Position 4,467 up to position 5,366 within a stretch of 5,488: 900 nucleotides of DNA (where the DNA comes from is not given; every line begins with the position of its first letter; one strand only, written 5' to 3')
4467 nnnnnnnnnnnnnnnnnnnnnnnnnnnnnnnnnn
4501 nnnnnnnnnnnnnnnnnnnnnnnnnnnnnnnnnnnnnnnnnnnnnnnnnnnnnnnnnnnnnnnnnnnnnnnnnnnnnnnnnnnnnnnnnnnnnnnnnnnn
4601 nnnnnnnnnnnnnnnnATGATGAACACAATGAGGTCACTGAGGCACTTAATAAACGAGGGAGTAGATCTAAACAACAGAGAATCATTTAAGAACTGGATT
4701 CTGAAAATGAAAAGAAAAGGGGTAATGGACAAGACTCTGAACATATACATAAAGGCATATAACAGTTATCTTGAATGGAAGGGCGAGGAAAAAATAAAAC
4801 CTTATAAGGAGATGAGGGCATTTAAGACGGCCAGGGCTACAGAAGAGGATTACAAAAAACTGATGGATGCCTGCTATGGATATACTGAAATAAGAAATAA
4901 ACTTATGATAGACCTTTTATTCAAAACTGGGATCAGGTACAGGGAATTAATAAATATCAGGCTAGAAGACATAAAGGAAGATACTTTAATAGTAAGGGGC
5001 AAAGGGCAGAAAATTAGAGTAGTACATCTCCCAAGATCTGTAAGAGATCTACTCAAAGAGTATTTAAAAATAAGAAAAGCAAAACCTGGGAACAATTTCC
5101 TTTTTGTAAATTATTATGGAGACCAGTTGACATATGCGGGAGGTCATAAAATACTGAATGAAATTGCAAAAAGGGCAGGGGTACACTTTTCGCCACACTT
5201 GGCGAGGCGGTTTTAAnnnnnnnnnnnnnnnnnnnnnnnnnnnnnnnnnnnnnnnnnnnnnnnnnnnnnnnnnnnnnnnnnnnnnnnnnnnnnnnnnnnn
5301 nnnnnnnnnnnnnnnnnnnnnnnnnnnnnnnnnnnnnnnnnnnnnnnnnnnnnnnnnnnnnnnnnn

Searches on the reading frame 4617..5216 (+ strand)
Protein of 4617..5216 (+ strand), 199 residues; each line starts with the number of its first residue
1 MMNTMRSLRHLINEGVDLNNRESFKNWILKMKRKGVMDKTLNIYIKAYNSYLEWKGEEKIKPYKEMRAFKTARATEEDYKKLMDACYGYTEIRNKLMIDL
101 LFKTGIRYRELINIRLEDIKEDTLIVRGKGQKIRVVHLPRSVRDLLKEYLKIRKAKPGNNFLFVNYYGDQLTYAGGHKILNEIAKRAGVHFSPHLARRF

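Call 12: search_protein_families(library=pfam, proteins=[window:4617-5216:+], max_evalue=0.1)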
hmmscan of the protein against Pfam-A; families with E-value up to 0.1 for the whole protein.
window:4617-5216:+ (199 aa): 2 families
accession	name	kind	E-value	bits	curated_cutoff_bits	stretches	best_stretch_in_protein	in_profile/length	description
PF00589.27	Phage_integrase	-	7.6e-24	84.8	27.1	1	75-198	4-134/172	Phage integrase family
PF06150.17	ChaB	-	0.038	15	27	1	41-81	14-51/60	ChaB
